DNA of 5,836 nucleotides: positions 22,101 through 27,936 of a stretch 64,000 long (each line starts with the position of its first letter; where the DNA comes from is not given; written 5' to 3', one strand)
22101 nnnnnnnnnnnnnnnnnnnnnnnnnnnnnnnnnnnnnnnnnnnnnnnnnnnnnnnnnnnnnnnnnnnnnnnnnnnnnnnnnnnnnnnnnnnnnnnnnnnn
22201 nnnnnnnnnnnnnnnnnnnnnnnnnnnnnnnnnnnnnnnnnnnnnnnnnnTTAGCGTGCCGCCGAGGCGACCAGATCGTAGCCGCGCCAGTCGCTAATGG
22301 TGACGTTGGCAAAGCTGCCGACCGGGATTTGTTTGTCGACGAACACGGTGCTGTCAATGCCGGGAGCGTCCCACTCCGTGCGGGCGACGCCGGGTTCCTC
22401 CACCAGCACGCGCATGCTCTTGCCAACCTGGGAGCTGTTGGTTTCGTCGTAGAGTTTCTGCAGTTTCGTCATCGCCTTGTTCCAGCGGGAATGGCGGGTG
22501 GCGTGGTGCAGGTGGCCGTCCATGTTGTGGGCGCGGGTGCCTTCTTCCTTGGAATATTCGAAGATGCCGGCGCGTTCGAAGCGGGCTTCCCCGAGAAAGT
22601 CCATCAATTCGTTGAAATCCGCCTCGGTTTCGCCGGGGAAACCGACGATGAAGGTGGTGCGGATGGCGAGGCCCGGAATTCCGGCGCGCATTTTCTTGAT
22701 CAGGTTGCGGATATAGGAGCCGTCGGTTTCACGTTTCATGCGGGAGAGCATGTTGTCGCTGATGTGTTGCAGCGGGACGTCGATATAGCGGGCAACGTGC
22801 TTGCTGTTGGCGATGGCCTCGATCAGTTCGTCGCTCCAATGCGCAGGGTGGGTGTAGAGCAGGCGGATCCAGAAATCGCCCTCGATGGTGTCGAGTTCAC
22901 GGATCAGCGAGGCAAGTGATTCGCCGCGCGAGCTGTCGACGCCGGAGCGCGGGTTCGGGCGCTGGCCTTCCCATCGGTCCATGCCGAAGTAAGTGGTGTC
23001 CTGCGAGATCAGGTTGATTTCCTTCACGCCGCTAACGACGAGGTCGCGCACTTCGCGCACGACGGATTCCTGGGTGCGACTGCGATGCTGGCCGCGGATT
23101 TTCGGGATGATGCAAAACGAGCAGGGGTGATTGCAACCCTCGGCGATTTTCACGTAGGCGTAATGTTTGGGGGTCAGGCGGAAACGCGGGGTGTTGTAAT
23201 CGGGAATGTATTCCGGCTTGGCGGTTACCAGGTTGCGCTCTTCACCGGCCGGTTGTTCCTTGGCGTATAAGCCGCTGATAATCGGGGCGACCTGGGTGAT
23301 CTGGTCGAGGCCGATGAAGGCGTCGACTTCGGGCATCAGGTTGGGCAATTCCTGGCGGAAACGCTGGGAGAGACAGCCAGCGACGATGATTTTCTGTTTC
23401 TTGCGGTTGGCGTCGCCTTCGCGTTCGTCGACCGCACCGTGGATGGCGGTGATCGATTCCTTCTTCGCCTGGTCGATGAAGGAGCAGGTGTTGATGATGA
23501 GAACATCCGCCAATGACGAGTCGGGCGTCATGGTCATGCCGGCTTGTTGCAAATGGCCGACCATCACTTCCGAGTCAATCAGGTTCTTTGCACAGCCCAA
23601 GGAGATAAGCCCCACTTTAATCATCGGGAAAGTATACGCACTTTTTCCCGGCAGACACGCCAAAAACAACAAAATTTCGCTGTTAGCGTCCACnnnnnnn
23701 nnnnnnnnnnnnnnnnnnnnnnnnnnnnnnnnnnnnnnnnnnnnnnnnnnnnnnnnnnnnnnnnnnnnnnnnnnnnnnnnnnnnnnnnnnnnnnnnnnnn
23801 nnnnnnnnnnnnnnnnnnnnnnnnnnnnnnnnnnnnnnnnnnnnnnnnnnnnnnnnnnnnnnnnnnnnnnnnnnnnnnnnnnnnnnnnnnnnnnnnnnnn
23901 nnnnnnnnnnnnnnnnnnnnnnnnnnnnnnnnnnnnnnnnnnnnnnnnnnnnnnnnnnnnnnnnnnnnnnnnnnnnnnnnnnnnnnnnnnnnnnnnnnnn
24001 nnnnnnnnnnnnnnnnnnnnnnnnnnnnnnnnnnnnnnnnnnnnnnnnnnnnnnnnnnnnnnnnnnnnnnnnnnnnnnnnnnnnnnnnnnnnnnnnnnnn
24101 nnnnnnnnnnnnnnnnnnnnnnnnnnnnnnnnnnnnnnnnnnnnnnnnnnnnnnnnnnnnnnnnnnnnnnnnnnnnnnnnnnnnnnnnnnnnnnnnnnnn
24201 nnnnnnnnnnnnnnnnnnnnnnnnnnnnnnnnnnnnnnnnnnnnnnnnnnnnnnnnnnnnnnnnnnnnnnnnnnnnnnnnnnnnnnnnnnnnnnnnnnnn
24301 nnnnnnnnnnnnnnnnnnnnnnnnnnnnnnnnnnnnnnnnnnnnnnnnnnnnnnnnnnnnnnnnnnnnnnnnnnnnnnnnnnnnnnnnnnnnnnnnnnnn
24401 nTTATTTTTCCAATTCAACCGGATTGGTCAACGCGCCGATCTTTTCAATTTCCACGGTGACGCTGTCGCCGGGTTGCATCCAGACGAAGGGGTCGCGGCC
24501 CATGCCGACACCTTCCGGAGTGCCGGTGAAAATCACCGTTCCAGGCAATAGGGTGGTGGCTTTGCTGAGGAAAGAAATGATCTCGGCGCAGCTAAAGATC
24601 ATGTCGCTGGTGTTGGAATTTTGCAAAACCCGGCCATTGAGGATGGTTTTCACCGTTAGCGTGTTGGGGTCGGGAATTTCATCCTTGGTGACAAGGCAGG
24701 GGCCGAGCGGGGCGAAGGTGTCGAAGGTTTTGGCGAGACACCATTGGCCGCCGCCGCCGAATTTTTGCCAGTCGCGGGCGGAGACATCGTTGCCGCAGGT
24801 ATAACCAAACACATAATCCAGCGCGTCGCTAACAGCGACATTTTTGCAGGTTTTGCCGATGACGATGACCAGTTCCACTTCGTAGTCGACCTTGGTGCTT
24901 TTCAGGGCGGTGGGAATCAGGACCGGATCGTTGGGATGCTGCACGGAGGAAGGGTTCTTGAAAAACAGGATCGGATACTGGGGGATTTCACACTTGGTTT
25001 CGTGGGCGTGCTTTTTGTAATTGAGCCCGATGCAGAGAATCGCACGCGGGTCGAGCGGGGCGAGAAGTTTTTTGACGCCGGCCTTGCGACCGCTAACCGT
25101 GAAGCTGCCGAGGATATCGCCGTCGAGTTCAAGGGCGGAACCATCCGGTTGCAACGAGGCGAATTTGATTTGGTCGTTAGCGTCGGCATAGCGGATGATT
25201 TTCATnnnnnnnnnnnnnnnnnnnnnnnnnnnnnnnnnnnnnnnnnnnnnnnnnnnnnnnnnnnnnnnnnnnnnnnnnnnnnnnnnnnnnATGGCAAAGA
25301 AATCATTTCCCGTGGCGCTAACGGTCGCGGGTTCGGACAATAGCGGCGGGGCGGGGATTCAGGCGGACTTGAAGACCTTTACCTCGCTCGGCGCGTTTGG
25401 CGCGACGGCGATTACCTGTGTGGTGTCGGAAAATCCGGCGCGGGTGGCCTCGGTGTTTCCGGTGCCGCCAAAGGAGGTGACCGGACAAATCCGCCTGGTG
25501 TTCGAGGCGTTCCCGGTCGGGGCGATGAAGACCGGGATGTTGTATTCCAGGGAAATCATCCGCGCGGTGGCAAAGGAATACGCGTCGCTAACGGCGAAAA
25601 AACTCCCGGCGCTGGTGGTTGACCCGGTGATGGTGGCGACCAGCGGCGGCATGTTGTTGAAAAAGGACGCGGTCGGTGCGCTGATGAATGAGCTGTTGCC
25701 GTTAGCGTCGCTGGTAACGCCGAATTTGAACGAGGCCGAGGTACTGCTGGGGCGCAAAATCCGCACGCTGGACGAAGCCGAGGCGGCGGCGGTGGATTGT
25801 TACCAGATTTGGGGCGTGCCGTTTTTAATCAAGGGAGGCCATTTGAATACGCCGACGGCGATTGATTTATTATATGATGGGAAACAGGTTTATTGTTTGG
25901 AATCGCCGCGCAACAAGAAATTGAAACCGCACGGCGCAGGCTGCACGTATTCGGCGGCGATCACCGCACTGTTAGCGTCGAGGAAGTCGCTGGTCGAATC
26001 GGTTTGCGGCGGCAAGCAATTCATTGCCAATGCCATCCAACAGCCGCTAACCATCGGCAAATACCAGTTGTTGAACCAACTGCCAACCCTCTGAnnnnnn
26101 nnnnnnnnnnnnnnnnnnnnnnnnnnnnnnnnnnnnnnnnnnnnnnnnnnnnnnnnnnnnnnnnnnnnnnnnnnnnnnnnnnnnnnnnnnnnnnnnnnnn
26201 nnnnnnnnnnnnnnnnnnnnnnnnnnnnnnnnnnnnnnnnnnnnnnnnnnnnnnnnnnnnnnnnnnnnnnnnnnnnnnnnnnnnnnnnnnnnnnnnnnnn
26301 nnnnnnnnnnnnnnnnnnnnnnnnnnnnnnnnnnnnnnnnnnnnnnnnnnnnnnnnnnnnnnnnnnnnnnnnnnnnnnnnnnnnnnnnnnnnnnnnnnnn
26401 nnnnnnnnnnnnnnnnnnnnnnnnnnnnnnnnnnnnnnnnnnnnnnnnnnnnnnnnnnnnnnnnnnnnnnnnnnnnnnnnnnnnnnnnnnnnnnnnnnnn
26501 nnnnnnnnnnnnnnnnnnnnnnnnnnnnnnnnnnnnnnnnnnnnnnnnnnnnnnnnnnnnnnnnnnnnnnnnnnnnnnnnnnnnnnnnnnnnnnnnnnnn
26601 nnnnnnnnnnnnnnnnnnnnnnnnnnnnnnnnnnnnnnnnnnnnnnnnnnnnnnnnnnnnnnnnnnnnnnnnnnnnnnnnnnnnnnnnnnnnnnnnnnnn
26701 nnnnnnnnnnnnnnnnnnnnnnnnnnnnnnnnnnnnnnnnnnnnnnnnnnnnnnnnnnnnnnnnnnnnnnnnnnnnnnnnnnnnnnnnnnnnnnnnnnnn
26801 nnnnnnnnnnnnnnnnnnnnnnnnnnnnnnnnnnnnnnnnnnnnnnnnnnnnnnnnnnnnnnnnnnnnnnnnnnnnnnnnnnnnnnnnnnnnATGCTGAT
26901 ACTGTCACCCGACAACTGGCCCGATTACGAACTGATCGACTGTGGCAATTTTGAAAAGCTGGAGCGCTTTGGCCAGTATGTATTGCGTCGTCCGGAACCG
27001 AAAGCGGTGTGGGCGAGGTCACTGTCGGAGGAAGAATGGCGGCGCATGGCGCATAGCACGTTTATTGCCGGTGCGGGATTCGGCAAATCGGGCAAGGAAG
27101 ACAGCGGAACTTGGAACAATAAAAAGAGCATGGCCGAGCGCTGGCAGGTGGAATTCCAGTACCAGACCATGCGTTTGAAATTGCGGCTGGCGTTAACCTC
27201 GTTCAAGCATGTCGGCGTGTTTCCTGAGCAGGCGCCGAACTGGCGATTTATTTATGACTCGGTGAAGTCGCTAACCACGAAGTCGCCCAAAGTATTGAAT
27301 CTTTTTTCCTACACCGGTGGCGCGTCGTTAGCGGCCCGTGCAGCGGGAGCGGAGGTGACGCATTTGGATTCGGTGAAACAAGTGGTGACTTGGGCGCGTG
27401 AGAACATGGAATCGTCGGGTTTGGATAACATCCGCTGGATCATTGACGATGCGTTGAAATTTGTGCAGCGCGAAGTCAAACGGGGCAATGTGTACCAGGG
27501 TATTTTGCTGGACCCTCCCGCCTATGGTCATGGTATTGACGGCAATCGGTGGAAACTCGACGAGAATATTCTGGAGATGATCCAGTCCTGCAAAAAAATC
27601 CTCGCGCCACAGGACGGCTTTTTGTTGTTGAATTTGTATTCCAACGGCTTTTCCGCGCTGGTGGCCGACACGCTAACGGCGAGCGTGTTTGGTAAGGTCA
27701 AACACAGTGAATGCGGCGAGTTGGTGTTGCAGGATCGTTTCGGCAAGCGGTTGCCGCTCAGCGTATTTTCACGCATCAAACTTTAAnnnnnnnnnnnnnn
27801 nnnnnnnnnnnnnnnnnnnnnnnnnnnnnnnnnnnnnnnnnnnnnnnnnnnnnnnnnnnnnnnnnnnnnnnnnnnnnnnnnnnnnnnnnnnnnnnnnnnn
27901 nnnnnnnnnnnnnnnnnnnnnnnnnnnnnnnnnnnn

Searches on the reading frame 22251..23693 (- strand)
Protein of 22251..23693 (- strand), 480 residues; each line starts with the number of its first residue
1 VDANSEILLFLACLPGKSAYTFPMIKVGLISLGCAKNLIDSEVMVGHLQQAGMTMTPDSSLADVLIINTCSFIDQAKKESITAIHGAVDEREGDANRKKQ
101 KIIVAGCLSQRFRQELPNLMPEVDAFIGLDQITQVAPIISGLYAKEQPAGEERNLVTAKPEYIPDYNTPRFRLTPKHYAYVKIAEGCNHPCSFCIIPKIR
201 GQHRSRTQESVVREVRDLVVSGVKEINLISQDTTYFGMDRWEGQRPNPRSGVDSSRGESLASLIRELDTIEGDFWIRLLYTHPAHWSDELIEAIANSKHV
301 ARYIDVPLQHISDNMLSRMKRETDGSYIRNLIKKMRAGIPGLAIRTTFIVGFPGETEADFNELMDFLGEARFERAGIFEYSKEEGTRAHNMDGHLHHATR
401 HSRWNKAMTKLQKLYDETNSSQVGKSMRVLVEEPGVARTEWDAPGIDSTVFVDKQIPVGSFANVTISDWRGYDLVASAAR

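Call 105: search_protein_families(library=pfam, proteins=[window:22251-23693:-], max_evalue=0.00001)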
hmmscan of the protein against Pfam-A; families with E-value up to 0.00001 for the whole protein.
window:22251-23693:- (480 aa): 3 families
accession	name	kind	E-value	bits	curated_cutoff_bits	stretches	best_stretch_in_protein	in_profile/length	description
PF00919.26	UPF0004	-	1.3e-25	89.7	27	1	26-128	1-98/98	Uncharacterized protein family UPF0004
PF04055.27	Radical_SAM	-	2.9e-22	80.1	29.5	1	182-367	2-166/166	Radical SAM superfamily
PF18693.7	TRAM_2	-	3.5e-12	46.8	27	1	423-477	1-61/63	TRAM domain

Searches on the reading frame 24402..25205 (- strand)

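Call 105: search_protein_families(library=pfam, proteins=[window:24402-25205:-], max_evalue=0.00001)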
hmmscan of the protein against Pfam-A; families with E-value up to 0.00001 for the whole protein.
window:24402-25205:- (267 aa): 2 families
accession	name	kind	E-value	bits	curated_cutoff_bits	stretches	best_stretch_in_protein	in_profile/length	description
PF01557.24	FAA_hydrolase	-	1.6e-74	250.6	23.9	1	56-263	2-213/214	Fumarylacetoacetate (FAA) hydrolase C-terminal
PF10370.14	Rv2993c-like_N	-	7.2e-06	27.2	21.3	0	1-50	1-50/50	Rv2993c-like, N-terminal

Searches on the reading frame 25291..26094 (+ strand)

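Call 105: search_protein_families(library=pfam, proteins=[window:25291-26094:+], max_evalue=0.00001)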
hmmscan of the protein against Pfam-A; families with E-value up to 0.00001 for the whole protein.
window:25291-26094:+ (267 aa): 2 families
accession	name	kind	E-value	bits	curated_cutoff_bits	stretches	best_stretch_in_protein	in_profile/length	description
PF08543.17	Phos_pyr_kin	-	1.5e-78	264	27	1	16-258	1-241/246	Phosphomethylpyrimidine kinase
PF00294.29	PfkB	-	3.3e-08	33.7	25.8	1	111-254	162-295/302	pfkB family carbohydrate kinase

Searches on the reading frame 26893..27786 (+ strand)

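Call 105: search_protein_families(library=pfam, proteins=[window:26893-27786:+], max_evalue=0.00001)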
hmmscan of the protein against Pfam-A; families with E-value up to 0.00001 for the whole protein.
window:26893-27786:+ (297 aa): 2 families
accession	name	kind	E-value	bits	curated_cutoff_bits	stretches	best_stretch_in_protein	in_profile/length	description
PF10672.15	Methyltrans_SAM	-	5e-09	36.2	27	1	92-214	90-209/286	S-adenosylmethionine-dependent methyltransferase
PF03602.21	Cons_hypoth95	-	1.3e-06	28.6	24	1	129-209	40-122/182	Conserved hypothetical protein 95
